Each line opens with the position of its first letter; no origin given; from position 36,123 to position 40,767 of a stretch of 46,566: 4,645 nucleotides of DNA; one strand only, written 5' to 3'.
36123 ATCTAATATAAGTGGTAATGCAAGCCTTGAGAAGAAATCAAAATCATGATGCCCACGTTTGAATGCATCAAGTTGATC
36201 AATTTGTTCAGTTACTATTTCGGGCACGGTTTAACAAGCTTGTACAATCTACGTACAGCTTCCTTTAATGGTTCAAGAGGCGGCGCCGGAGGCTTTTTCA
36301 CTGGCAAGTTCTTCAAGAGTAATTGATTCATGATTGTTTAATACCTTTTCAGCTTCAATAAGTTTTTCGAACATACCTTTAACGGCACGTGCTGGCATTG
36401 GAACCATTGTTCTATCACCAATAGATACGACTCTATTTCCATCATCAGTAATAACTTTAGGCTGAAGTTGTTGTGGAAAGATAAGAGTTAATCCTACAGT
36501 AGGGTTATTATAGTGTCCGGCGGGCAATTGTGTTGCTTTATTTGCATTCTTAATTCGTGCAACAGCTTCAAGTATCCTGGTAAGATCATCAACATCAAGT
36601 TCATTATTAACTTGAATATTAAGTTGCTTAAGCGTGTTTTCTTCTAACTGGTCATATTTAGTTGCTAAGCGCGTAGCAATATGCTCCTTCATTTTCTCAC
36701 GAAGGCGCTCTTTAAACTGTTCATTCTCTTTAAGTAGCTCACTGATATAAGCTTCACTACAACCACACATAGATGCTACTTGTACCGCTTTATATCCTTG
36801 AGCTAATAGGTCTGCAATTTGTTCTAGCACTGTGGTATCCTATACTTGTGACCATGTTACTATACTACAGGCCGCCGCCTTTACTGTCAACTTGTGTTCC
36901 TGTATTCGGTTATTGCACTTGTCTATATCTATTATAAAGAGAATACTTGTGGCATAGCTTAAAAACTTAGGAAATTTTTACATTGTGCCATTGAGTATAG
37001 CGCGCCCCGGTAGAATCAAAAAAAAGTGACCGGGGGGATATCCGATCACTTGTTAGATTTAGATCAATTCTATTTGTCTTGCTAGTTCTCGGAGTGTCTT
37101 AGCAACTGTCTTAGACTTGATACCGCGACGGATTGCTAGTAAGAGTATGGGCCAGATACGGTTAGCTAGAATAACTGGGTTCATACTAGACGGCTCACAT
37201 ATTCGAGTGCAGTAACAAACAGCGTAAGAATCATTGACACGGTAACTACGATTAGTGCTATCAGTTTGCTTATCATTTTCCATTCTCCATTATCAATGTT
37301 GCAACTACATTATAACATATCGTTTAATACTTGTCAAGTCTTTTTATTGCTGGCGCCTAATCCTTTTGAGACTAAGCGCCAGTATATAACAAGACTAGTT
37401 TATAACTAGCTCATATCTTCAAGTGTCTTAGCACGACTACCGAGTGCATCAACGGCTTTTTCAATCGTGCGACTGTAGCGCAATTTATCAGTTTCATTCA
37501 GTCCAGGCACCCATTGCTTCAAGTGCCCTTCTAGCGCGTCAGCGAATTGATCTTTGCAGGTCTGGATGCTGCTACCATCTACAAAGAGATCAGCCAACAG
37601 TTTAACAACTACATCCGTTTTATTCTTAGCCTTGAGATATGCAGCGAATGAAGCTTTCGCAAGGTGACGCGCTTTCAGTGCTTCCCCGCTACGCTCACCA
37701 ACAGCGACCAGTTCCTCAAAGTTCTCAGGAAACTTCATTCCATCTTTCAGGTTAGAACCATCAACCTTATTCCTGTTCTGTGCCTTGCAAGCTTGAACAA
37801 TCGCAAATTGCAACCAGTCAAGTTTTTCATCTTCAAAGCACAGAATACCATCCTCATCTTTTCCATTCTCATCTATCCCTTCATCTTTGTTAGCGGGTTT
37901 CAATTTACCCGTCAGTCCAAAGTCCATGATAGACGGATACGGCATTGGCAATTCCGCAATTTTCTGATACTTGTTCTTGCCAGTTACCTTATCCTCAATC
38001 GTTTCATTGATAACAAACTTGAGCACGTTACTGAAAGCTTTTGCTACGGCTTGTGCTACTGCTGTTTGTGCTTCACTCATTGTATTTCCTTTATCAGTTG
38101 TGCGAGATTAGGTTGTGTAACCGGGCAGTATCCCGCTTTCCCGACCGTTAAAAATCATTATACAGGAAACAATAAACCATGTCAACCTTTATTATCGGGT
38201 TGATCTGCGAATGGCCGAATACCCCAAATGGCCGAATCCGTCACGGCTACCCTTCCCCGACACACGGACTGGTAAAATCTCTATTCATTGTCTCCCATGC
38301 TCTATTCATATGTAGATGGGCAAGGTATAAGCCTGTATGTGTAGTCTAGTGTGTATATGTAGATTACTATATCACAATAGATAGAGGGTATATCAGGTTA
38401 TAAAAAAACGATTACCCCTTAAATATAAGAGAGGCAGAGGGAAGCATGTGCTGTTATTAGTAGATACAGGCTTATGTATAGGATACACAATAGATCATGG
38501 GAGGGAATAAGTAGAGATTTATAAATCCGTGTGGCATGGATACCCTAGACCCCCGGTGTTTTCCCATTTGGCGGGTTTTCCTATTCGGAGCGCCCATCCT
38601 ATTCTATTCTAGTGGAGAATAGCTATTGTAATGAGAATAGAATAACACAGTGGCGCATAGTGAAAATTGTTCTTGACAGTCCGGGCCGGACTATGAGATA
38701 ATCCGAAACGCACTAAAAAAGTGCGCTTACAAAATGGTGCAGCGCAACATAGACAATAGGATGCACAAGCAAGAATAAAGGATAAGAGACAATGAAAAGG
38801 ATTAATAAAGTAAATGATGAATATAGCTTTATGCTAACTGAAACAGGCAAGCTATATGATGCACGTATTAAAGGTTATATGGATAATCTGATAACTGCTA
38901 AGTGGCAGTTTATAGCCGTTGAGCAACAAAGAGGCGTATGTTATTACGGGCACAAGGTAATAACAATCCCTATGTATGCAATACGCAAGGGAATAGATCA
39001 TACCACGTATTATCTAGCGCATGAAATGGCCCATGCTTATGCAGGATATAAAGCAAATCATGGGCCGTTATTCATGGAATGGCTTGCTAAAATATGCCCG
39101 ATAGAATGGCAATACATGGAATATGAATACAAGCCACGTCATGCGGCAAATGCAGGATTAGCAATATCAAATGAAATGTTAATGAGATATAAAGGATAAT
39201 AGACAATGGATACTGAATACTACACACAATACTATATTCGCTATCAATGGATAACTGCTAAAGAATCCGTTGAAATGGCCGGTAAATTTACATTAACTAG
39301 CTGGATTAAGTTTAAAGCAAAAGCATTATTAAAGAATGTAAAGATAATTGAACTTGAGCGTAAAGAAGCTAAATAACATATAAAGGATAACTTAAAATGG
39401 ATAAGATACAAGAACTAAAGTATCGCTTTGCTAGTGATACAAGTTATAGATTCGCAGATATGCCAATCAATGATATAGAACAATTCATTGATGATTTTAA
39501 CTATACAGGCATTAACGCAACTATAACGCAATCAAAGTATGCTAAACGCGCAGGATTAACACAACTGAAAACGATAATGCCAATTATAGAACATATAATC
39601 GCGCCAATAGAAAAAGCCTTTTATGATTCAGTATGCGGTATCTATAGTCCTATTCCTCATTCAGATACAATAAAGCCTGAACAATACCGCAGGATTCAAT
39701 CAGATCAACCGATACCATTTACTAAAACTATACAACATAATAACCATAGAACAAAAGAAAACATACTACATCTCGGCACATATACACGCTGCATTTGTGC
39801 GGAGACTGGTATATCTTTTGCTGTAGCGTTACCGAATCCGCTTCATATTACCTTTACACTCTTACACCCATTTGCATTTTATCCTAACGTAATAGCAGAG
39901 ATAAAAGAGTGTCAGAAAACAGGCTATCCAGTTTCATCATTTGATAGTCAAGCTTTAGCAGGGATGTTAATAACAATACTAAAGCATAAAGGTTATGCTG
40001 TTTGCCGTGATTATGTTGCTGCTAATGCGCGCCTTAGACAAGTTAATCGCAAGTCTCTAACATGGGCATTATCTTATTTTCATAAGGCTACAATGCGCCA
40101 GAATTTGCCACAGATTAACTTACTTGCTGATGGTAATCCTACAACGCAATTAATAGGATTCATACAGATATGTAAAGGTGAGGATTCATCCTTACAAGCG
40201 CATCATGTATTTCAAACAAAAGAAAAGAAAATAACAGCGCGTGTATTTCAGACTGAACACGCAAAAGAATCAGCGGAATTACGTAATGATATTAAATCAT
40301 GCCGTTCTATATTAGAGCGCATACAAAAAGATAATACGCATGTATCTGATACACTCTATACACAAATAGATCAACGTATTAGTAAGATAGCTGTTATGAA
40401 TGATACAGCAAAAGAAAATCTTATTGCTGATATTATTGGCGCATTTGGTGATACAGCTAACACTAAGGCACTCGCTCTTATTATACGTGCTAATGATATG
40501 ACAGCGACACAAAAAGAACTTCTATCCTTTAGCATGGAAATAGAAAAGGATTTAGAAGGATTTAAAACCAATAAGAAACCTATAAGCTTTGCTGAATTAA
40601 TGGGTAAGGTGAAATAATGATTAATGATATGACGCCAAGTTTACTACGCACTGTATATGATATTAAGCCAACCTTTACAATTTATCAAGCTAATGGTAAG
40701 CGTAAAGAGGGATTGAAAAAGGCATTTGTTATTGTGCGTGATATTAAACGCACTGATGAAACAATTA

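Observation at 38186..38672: ORF-free ~490-bp region between divergent promoters forms a large imperfect palindrome packed with iteron-like repeats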

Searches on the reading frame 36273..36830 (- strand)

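Call 10: search_protein_families(library=phrogs, proteins=[window:36273-36830:-], max_evalue=0.01)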
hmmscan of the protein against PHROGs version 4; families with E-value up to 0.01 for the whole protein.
window:36273-36830:- (185 aa): 4 families
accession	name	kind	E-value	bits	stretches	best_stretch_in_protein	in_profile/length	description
phrog_16503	-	head and packaging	1.7e-11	45.3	1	3-158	5-179/194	terminase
phrog_2538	-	head and packaging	0.0019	19.3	1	5-68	10-73/129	terminase small subunit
phrog_6831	-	transcription regulation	0.0041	18.1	1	4-34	10-40/68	transcriptional regulator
phrog_125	-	DNA, RNA and nucleotide metabolism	0.0042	17.7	1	3-60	170-227/254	DNA invertase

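Call 11: search_protein_families(library=pfam, proteins=[window:36273-36830:-], max_evalue=0.01)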
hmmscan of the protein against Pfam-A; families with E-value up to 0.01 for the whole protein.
window:36273-36830:- (185 aa): 3 families
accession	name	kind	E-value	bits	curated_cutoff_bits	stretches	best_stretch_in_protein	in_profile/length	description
PF01715.23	IPPT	-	0.0018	18.4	23.6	1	8-99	47-137/243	IPP transferase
PF13384.12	HTH_23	-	0.0046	17.2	24.6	0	4-35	9-40/50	Homeodomain-like domain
PF03500.18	Cellsynth_D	-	0.0088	16.7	23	0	36-113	10-82/110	Cellulose synthase subunit D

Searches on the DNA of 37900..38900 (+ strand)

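Call 5: search_rna_families(source=window, start=37900, end=38900, threshold=evalue, max_evalue=10)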
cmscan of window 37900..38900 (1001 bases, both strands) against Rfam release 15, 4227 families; matches with E-value up to 10: 0.
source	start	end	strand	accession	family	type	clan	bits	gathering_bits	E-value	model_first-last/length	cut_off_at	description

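Call 7: search_dna_similar(query=window:38100-38800:+, collection=phages, mode=distant)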
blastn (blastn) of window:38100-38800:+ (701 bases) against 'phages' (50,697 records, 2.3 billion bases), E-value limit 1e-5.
No match.
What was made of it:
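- On Ceduovirus c2-type origin: blastn against 50,697 phage records found no match (call 7).
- Closest known: Origin of replication of Lactococcus Ceduovirus. Different: There is no DNA similarity to any deposited phage (call 7).
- Tried and rejected: blastn of the region against deposited phages gave no match (call 7).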

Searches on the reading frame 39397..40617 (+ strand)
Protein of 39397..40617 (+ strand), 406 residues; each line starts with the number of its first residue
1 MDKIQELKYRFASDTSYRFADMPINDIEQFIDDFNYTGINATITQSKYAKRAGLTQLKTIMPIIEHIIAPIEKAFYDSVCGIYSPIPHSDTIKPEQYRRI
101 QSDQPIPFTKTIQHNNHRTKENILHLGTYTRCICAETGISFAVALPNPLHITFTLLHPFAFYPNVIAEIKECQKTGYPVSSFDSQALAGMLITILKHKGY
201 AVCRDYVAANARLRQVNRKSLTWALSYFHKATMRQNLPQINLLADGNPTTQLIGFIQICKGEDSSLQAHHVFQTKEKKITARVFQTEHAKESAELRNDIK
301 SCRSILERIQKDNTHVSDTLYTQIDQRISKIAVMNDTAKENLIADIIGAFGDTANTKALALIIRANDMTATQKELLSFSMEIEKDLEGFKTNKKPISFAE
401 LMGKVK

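Call 10: search_protein_families(library=phrogs, proteins=[window:39397-40617:+], max_evalue=0.01)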
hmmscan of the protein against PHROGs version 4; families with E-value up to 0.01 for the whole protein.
window:39397-40617:+ (406 aa): 1 family
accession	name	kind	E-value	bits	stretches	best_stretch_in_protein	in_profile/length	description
phrog_35989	-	unknown function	0.0047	16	1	193-325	316-447/860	-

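Call 11: search_protein_families(library=pfam, proteins=[window:39397-40617:+], max_evalue=0.01)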
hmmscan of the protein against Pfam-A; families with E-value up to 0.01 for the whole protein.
window:39397-40617:+ (406 aa): 0 families

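Call 102: find_homologous_proteins(query=window:39397-40614:+)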
Query window:39397-40614:+ (406 aa): 10 proteins with E <= 0.001 among 2124 candidates.
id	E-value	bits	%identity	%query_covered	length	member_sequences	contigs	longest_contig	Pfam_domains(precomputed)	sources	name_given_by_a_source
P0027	1.1e-270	915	100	100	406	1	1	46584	-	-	-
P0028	8.5e-169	580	63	100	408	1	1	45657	-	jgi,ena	-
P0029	1.1e-168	579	63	99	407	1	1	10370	-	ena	-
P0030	9.2e-167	573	63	99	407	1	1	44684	-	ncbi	-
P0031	4.9e-158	544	61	99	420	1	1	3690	-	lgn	-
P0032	4.4e-157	541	60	100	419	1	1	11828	-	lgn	-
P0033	5.6e-134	465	61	83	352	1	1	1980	-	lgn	-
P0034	3.5e-111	390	54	82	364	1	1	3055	-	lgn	-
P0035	1.4e-101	359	51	79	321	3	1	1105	-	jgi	jgi:hypothetical protein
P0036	3.6e-34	137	27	96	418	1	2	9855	-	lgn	-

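Call 105: search_solved_structures(query=A3, max_evalue=1)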
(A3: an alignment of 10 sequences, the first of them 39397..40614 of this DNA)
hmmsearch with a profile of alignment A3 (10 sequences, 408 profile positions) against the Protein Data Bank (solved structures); distinct sequences matched with E-value up to 1: 1.
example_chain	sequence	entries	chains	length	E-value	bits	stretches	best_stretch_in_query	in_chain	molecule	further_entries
8umd_B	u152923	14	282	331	0.85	11.7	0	302-370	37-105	Flagellar motor switch protein FliG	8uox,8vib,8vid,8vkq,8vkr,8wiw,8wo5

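Call 106: find_encoding_contigs(protein=P0032, flank=3500, max_places=2)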
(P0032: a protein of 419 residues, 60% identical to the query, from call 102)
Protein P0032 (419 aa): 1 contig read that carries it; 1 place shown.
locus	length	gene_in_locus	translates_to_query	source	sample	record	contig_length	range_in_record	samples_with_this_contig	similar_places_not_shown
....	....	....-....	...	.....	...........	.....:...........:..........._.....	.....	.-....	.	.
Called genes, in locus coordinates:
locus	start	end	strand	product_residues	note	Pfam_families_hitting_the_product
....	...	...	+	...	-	-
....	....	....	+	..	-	-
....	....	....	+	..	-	-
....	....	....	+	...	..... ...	-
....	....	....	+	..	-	-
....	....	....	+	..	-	-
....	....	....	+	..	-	-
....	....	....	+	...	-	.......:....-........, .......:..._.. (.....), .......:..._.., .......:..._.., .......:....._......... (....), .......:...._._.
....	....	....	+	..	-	-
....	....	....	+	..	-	-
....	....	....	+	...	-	-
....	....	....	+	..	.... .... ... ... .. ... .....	-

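Call 107: find_encoding_contigs(protein=P0036, flank=3500, max_places=2)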
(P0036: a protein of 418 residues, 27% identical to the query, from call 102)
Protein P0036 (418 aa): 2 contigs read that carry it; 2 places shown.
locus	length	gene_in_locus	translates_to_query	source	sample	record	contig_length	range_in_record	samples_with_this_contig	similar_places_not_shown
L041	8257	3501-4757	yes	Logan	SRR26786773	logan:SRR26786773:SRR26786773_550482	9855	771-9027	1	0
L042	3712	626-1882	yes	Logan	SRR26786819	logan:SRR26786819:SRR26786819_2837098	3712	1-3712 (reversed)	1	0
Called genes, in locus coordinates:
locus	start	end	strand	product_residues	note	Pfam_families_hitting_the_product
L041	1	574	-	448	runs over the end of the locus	?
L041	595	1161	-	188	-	-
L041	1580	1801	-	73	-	-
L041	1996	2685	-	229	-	-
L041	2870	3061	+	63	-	-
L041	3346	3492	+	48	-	-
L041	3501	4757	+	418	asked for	-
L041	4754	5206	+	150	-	-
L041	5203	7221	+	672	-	PF13086:AAA_11 (faint), PF13245:AAA_19, PF13604:AAA_30, PF01443:Viral_helicase1 (weak), PF13538:UvrD_C_2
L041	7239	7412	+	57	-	-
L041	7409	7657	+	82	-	-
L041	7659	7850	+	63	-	-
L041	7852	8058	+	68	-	-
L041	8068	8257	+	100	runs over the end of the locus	-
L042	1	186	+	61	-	?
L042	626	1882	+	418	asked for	-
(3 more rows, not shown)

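Call 112: predict_structure(alignment_id=A3)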
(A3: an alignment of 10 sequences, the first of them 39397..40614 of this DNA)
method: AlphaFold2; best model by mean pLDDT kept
length: 406 residues; sequences in the alignment: 10
mean_pLDDT: 60.7   pTM: 0.33
mean pLDDT of the five models: 60.7, 60.6, 60.5, 59.5, 58.3
residues with pLDDT >= 90: 0; 70-90: 168; 50-70: 108; < 50: 130
segments of 3 or more residues with pLDDT < 50: 70-160, 264-286, 388-391, 401-406
pLDDT, mean of each block of 10 residues (from residue 1): 66 66 73 73 80 73 53 42 36 41 41 39 36 33 36 39 68 67 71 78 66 79 81 65 75 75 46 38 45 69 80 74 79 72 83 77 67 52 52 51 46
secondary structure, 60 per line:
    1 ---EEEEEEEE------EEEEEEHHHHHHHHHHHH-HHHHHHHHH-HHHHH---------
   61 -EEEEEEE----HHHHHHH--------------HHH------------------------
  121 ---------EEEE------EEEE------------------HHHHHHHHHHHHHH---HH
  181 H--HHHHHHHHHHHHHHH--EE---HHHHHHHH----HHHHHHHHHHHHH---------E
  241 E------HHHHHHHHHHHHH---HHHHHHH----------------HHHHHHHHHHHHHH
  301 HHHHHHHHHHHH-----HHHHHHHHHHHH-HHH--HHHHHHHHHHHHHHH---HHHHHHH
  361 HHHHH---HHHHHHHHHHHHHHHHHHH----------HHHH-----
elements in order: E4-11 E18-23 H24-35 H37-45 H47-51 E62-68 H73-79 E130-133 E140-143 H162-175 H184-198 H206-213 H218-230 H248-260 H264-270 H287-312 H318-329 H336-350 H354-365 H369-387 H398-401
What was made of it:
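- On Iteron-type replication origin: The 406-aa neighbour could not be classified (calls 105, 112).
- Tried and rejected: 406-aa neighbour: there is no PDB sequence match, and the model is too poor (pLDDT 61) to search with (calls 105, 112).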
